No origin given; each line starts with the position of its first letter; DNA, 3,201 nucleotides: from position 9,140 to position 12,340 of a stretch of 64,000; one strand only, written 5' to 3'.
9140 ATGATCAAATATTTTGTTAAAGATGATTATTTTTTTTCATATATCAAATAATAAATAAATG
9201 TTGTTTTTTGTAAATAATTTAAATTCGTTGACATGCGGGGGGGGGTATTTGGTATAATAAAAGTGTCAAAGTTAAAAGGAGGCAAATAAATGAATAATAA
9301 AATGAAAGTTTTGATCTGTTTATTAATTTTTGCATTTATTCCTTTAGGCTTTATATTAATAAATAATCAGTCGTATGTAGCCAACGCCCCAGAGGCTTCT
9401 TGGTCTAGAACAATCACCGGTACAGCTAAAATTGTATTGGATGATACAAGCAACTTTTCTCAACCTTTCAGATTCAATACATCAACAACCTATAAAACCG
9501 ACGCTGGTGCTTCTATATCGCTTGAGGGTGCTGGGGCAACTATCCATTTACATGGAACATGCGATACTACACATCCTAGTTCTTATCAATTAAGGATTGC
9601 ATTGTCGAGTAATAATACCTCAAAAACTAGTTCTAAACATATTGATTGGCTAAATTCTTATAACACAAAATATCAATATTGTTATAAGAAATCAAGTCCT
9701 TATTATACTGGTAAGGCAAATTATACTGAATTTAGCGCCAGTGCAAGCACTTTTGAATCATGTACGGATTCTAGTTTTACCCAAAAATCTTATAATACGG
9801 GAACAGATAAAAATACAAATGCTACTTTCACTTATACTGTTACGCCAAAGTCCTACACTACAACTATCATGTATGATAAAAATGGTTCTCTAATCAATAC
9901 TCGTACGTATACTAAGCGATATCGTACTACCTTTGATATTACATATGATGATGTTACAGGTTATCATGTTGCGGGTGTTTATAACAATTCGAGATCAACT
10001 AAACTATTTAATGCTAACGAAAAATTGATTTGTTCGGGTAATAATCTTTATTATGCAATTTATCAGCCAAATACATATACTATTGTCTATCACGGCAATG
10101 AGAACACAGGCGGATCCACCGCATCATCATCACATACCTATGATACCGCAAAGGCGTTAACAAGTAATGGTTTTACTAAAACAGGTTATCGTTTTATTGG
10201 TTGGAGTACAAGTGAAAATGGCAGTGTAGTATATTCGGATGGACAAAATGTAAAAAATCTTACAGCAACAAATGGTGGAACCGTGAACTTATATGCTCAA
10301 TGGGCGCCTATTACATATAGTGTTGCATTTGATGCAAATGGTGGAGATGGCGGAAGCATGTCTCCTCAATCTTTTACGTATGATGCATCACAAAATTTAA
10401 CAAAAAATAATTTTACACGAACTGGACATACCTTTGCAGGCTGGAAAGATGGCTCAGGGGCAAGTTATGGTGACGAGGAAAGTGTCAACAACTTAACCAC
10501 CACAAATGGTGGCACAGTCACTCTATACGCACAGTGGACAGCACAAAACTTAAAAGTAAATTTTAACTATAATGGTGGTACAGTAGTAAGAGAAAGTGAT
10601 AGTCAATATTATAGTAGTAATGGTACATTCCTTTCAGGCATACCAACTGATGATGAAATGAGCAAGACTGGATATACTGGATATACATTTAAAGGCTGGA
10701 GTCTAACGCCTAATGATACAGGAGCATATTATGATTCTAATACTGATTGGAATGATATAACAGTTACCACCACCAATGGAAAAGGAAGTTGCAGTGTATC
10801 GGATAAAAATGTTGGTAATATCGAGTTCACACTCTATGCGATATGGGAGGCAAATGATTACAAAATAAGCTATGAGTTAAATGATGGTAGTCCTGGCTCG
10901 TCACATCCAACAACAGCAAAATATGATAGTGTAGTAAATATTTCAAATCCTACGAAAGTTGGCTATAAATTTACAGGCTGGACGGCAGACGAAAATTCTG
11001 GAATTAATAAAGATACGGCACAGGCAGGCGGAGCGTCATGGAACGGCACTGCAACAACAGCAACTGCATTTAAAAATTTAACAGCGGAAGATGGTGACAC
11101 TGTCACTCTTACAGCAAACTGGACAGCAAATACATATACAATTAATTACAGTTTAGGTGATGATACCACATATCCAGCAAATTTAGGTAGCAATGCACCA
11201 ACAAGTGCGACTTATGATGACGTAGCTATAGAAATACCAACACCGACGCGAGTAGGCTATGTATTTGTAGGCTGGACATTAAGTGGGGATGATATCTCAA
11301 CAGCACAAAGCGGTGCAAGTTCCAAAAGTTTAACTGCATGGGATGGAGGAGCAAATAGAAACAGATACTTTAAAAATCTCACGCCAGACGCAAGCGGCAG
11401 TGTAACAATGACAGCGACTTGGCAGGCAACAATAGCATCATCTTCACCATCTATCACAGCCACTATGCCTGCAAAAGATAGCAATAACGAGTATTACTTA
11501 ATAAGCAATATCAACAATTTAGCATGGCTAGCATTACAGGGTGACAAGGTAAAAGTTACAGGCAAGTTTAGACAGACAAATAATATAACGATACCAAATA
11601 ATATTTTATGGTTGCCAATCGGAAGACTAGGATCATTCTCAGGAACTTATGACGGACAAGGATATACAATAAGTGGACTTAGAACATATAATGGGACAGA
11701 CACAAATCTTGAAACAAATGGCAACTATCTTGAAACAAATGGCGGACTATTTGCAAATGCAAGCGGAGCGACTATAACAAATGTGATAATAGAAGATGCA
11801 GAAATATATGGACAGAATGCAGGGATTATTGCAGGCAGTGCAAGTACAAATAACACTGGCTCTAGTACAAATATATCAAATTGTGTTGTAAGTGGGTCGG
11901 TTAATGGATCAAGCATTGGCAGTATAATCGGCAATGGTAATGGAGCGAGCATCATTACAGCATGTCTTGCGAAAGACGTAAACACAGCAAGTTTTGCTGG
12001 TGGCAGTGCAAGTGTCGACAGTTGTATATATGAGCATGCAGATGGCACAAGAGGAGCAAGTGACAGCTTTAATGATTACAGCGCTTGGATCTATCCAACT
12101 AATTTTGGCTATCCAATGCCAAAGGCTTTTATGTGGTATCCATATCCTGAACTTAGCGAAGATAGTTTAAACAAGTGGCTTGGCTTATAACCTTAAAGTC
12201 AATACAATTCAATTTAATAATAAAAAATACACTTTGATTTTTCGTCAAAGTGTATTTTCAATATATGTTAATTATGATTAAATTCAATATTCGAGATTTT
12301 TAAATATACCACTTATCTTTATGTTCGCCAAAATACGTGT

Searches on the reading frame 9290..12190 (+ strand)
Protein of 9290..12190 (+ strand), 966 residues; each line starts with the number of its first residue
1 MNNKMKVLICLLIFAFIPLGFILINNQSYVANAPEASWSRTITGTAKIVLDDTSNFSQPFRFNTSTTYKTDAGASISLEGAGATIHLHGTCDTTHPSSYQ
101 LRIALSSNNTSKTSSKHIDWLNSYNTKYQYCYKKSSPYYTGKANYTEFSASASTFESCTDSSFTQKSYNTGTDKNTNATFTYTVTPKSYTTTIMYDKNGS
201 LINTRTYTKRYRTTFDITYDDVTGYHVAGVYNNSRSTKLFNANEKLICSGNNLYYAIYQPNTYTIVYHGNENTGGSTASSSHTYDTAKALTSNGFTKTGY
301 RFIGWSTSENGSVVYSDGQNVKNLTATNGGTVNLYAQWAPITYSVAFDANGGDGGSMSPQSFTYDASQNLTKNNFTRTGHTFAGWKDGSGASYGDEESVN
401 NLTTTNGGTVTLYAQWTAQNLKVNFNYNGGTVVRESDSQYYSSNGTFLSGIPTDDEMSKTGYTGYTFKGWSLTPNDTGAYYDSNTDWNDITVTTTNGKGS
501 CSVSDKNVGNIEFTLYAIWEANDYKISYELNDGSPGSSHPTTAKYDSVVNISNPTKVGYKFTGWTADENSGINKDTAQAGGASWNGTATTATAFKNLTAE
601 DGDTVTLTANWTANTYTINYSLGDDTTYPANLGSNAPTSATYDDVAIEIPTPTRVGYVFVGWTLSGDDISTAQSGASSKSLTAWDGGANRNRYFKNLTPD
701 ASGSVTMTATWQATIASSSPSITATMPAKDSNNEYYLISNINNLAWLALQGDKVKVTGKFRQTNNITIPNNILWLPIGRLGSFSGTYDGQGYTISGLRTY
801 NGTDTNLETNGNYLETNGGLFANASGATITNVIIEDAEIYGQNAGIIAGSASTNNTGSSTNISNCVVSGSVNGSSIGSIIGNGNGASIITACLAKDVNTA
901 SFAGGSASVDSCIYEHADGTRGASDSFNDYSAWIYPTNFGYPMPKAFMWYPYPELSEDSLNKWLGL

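Call 6: search_protein_families(library=pfam, proteins=[window:9290-12190:+])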
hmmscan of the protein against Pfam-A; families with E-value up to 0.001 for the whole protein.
window:9290-12190:+ (966 aa): 1 family
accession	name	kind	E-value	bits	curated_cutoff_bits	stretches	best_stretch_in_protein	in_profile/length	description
PF09479.16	Flg_new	-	9.8e-29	99.7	27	4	343-415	1-65/65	Listeria-Bacteroides repeat domain (List_Bact_rpt)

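Call 7: find_encoding_contigs(protein=window:9290-12190:+, flank=3000, max_places=10)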
Protein window:9290-12190:+ (966 aa): 3 contigs read that carry it; 1 place shown.
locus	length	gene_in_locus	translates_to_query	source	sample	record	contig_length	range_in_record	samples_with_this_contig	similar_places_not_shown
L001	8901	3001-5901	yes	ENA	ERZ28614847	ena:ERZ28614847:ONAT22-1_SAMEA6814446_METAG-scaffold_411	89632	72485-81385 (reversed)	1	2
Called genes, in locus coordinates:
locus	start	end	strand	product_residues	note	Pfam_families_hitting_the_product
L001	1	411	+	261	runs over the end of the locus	PF01066:CDP-OH_P_transf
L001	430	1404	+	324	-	-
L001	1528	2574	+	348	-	PF00154:RecA_N, PF08423:Rad51, PF06745:ATPase (weak), PF21096:RecA_C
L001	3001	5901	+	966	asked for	PF09479:Flg_new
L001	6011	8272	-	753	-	PF00912:Transgly, PF00905:Transpeptidase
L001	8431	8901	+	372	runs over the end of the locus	PF00919:UPF0004, PF04055:Radical_SAM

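Call 9: find_homologous_proteins(query=window:9290-12190:+)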
Query window:9290-12190:+ (966 aa): 4326 proteins with E <= 0.001 among 8000 candidates; the best 120 are listed.
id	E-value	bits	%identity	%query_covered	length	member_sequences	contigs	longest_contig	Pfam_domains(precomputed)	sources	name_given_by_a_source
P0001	0.0e+0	2151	100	100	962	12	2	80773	PF09479.17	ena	-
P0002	0.0e+0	1570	78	100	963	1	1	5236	PF09479.17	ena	-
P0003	0.0e+0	1502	38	48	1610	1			PF09479.17,PF18115.8,PF27554.1,PF18998.7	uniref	uniref:beta strand repeat-containing protein n=1 Tax=Eubacterium callanderi TaxID=53442 RepID=UPI003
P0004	0.0e+0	1460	38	48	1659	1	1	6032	PF09479.17,PF18115.8,PF27554.1,PF18998.7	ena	-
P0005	0.0e+0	1388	39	49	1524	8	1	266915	PF09479.17,PF18115.8,PF25262.2,PF18998.7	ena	-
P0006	0.0e+0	1369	38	48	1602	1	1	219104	PF09479.17,PF18115.8,PF27554.1,PF18998.7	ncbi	ncbi:InlB B-repeat-containing protein, partial [Eubacterium callanderi]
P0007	0.0e+0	1307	38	48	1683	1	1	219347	PF09479.17,PF18115.8,PF27554.1,PF18998.7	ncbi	ncbi:InlB B-repeat-containing protein, partial [Eubacterium callanderi]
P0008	0.0e+0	1306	80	81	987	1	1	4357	PF09479.17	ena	-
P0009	0.0e+0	1306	38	47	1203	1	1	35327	PF09479.17,PF18115.8,PF27554.1,PF18998.7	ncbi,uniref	ncbi:MAG: beta strand repeat-containing protein, partial [Eubacterium callanderi]|uniref:beta strand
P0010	0.0e+0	1294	37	48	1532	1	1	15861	PF09479.17,PF18115.8,PF18998.7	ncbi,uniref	ncbi:S-layer family protein, partial [Eubacterium callanderi]|uniref:beta strand repeat-containing p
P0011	0.0e+0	1288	38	47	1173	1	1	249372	PF09479.17,PF18115.8,PF27554.1,PF18998.7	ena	-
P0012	0.0e+0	1284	38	48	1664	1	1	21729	PF09479.17,PF18115.8,PF27554.1,PF18998.7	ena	-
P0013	0.0e+0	1172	63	100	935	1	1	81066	PF09479.17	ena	-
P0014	0.0e+0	1131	61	99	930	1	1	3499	PF09479.17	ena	-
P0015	0.0e+0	1050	69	77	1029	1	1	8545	PF09479.17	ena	-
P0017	3.3e-296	1004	73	69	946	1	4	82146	PF09479.17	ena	-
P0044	1.8e-199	683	54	73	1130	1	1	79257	PF09479.17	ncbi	-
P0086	6.5e-158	546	58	55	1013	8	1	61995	PF09479.17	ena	-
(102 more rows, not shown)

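Call 10: find_encoding_contigs(protein=P0001, flank=2000, max_places=10)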
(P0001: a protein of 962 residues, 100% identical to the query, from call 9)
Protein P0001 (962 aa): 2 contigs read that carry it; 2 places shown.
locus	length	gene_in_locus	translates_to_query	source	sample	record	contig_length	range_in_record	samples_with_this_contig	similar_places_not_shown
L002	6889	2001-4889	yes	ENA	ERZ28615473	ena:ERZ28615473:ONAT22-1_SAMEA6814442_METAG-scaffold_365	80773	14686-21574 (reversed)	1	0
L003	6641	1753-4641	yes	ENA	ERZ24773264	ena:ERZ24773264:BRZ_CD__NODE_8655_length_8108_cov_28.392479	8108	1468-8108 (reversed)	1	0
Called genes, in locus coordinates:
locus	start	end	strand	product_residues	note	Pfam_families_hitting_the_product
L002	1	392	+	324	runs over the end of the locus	-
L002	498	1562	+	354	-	PF00154:RecA_N, PF08423:Rad51, PF06745:ATPase (weak), PF21096:RecA_C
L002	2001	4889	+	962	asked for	PF09479:Flg_new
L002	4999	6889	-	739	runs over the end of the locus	PF00912:Transgly, PF00905:Transpeptidase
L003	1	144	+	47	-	?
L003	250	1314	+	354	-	PF00154:RecA_N, PF08423:Rad51, PF06745:ATPase (weak), PF21096:RecA_C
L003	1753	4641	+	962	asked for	PF09479:Flg_new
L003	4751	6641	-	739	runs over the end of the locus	PF00912:Transgly, PF00905:Transpeptidase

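Call 11: list_cluster_members(proteins=[P0001, P0017, P0002, P0008])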
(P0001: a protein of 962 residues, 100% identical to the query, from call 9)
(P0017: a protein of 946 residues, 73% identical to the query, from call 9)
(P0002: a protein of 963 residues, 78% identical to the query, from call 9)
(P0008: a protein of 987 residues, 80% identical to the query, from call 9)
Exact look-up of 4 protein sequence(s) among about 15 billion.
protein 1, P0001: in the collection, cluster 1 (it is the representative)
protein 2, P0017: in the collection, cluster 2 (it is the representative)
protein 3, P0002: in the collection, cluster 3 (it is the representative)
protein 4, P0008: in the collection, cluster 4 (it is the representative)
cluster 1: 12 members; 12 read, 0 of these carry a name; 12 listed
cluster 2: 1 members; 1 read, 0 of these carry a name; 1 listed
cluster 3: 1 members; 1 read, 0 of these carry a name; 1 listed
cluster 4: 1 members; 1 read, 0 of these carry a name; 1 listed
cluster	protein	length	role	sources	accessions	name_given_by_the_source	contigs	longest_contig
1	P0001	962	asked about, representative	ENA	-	-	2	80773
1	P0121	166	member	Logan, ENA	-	-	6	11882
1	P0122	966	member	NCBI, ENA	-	-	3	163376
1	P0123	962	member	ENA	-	-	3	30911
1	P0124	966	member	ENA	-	-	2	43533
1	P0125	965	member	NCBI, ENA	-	-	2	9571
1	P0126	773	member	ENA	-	-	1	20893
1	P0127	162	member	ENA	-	-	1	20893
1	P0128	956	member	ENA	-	-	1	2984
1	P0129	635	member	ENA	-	-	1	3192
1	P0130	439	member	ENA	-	-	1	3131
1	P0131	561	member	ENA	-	-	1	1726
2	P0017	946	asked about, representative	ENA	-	-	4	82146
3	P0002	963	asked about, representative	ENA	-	-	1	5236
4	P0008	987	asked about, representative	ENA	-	-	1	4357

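Call 14: find_encoding_contigs(protein=P0122, flank=2000, max_places=10)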
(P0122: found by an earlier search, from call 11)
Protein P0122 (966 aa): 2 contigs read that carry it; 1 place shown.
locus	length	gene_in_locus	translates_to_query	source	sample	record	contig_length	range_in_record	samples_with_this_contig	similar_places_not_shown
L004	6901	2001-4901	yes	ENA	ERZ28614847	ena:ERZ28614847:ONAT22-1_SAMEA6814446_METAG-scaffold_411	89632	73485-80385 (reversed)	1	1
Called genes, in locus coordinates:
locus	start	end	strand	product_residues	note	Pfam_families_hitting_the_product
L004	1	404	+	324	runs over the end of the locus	-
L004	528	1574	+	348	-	PF00154:RecA_N, PF08423:Rad51, PF06745:ATPase (weak), PF21096:RecA_C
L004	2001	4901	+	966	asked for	PF09479:Flg_new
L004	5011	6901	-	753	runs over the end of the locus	PF00912:Transgly, PF00905:Transpeptidase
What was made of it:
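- Tried and rejected: One was wasted on P0122, which is identical to the window protein (call 14).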

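Call 15: find_encoding_contigs(protein=P0123, flank=2000, max_places=10)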
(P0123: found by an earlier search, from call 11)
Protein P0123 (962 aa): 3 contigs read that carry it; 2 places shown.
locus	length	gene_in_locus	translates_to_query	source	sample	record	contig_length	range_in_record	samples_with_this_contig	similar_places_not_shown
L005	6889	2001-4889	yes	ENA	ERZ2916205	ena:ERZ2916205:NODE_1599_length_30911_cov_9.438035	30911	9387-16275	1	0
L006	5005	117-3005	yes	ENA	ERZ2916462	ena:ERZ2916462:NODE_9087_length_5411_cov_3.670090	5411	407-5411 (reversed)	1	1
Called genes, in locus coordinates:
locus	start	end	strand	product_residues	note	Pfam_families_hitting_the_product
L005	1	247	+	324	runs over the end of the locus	-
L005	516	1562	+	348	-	PF00154:RecA_N, PF08423:Rad51, PF06745:ATPase (weak), PF21096:RecA_C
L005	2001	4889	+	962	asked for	PF09479:Flg_new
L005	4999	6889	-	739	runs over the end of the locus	PF00912:Transgly, PF00905:Transpeptidase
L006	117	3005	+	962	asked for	PF09479:Flg_new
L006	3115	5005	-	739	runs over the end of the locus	PF00912:Transgly, PF00905:Transpeptidase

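Call 17: find_encoding_contigs(protein=P0124, flank=2000, max_places=10)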
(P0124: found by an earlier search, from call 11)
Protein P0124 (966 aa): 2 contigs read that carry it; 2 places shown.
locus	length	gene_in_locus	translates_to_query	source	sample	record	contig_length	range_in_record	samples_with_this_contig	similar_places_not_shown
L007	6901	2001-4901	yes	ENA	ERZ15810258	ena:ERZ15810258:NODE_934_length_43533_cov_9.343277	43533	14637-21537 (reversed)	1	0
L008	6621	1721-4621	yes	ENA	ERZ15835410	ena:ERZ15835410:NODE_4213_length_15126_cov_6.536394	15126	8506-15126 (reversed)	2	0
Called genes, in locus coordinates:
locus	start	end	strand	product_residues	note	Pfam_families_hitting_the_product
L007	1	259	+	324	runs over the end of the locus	-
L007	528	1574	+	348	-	PF00154:RecA_N, PF08423:Rad51, PF06745:ATPase (weak), PF21096:RecA_C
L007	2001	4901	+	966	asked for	PF09479:Flg_new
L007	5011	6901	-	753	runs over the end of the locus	PF00912:Transgly, PF00905:Transpeptidase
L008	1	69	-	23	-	?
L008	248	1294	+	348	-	PF00154:RecA_N, PF08423:Rad51, PF06745:ATPase (weak), PF21096:RecA_C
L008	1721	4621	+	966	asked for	PF09479:Flg_new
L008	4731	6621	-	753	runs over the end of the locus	PF00912:Transgly, PF00905:Transpeptidase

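Call 18: find_encoding_contigs(protein=P0125, flank=2000, max_places=10)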
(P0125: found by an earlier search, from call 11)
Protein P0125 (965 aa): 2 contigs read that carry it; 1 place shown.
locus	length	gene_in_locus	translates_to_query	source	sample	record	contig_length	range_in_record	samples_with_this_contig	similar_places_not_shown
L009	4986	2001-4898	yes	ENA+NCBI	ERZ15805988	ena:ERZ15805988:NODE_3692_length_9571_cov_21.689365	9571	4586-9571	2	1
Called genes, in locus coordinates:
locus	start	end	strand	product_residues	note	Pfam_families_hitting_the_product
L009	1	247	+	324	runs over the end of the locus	-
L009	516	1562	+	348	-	PF00154:RecA_N, PF08423:Rad51, PF06745:ATPase (weak), PF21096:RecA_C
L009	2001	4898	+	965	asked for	PF09479:Flg_new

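Call 28: find_encoding_contigs(protein=P0013, flank=3000, max_places=6)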
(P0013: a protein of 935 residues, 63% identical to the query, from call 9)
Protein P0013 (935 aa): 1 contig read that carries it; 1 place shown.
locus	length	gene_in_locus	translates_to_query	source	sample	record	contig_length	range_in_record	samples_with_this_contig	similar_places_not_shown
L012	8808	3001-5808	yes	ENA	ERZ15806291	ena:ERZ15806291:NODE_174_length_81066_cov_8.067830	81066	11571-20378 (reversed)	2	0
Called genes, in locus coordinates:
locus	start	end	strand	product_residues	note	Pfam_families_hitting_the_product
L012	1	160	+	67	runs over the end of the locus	PF04023:FeoA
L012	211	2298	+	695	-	PF01926:MMR_HSR1, PF02421:FeoB_N, PF09439:SRPRB (weak), PF07670:Gate, PF07664:FeoB_C, PF07670:Gate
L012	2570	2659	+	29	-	-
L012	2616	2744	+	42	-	-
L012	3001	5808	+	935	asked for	PF09479:Flg_new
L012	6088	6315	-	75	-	-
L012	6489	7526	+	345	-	PF01628:HrcA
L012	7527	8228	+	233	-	PF01025:GrpE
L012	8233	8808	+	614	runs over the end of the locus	PF00012:HSP70, PF06723:MreB_Mbl, PF00012:HSP70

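Call 29: find_encoding_contigs(protein=P0002, flank=3000, max_places=6)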
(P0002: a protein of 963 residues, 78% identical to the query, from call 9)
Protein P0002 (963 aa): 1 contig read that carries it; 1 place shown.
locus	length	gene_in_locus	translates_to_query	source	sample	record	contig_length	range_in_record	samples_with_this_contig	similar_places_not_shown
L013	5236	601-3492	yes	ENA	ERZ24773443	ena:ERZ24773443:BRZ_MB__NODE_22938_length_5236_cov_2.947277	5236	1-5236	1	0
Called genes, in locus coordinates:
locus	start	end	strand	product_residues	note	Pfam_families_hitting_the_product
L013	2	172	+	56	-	?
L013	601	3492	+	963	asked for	PF09479:Flg_new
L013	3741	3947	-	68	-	-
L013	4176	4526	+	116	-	-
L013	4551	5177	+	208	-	PF01628:HrcA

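Call 34: find_encoding_contigs(protein=P0121, flank=1500, max_places=10)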
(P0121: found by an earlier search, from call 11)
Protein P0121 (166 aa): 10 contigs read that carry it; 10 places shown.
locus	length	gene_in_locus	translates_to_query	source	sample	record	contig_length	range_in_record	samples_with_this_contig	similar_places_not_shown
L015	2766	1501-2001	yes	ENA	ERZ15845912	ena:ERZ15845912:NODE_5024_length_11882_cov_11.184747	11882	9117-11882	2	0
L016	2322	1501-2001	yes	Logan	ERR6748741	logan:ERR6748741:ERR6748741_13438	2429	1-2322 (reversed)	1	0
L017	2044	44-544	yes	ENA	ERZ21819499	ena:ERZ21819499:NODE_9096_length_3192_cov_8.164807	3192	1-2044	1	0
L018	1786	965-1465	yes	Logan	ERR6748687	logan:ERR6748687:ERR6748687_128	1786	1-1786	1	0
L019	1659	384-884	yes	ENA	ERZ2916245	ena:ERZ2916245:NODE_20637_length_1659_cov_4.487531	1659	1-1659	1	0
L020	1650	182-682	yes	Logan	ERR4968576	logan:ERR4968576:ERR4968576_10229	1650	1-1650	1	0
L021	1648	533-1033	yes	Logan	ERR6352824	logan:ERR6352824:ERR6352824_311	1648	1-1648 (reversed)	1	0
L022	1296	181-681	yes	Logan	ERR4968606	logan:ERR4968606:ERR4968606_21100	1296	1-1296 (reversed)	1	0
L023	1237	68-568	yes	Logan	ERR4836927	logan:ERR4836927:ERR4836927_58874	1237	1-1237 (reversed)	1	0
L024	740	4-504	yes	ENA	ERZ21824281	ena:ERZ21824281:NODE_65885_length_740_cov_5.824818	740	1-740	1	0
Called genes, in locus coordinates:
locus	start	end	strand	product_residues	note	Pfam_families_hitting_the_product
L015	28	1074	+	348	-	PF00154:RecA_N, PF08423:Rad51, PF06745:ATPase (weak), PF21096:RecA_C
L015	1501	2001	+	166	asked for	-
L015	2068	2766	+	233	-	?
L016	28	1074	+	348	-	PF00154:RecA_N, PF08423:Rad51, PF06745:ATPase (weak), PF21096:RecA_C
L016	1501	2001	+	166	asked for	-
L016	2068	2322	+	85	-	?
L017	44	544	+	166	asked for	-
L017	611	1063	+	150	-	PF09479:Flg_new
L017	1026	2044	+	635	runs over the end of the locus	PF09479:Flg_new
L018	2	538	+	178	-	?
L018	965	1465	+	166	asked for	-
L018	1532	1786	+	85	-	?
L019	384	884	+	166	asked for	-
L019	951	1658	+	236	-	?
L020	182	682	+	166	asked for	-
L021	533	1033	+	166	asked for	-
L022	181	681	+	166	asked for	-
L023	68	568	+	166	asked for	-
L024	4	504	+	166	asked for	-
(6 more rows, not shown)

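Call 36: find_encoding_contigs(protein=P0086, flank=2500, max_places=6)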
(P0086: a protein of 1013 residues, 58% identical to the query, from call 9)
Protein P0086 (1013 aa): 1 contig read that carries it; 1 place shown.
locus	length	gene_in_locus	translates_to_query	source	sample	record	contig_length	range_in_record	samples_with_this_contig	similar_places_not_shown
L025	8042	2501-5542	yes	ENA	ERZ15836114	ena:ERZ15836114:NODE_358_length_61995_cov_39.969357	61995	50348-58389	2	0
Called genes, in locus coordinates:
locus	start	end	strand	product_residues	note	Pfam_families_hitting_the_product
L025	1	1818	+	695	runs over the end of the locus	PF01926:MMR_HSR1, PF02421:FeoB_N, PF09439:SRPRB (weak), PF07670:Gate, PF07664:FeoB_C, PF07670:Gate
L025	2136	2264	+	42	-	-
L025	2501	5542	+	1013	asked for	PF09479:Flg_new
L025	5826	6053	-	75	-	-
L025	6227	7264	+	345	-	PF01628:HrcA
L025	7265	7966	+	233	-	PF01025:GrpE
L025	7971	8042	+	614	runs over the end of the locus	PF00012:HSP70, PF06723:MreB_Mbl, PF00012:HSP70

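Call 37: find_encoding_contigs(protein=P0044, flank=2500, max_places=6)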
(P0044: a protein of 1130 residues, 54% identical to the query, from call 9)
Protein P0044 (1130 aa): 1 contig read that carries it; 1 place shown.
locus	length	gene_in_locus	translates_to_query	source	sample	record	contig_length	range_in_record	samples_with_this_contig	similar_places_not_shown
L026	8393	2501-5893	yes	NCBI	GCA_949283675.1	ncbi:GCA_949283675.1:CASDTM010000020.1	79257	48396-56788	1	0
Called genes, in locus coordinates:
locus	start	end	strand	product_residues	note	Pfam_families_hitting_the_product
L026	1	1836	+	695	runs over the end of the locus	PF01926:MMR_HSR1, PF02421:FeoB_N, PF09439:SRPRB (weak), PF07670:Gate, PF07664:FeoB_C, PF07670:Gate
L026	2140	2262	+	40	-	-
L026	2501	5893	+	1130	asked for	PF09479:Flg_new (weak)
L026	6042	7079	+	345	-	PF01628:HrcA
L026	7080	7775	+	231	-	PF01025:GrpE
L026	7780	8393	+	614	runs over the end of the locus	PF00012:HSP70, PF06723:MreB_Mbl, PF00012:HSP70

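Call 39: find_encoding_contigs(protein=P0017, flank=3000, max_places=6)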
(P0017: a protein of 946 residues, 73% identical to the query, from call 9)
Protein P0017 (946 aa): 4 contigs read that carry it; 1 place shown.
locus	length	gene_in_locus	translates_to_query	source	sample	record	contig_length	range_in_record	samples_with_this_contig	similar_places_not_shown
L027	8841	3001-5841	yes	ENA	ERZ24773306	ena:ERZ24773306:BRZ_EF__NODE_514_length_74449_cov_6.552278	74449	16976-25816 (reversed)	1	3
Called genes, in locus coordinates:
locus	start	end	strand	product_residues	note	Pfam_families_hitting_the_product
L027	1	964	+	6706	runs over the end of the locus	PF18657:YDG (weak)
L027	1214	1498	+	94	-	PF01250:Ribosomal_S6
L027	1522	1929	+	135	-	PF00436:SSB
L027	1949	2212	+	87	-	PF01084:Ribosomal_S18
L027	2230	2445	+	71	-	PF01197:Ribosomal_L31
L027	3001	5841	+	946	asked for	PF09479:Flg_new (weak)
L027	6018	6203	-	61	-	-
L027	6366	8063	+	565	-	PF07136:DUF1385 (weak), PF17827:PrmC_N (weak), PF05175:MTS, PF06325:PrmA, PF07669:Eco57I, PF09445:Methyltransf_15, PF13649:Methyltransf_25, PF13847:Methyltransf_31, +7 more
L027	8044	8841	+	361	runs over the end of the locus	PF03462:PCRF, PF00472:RF-1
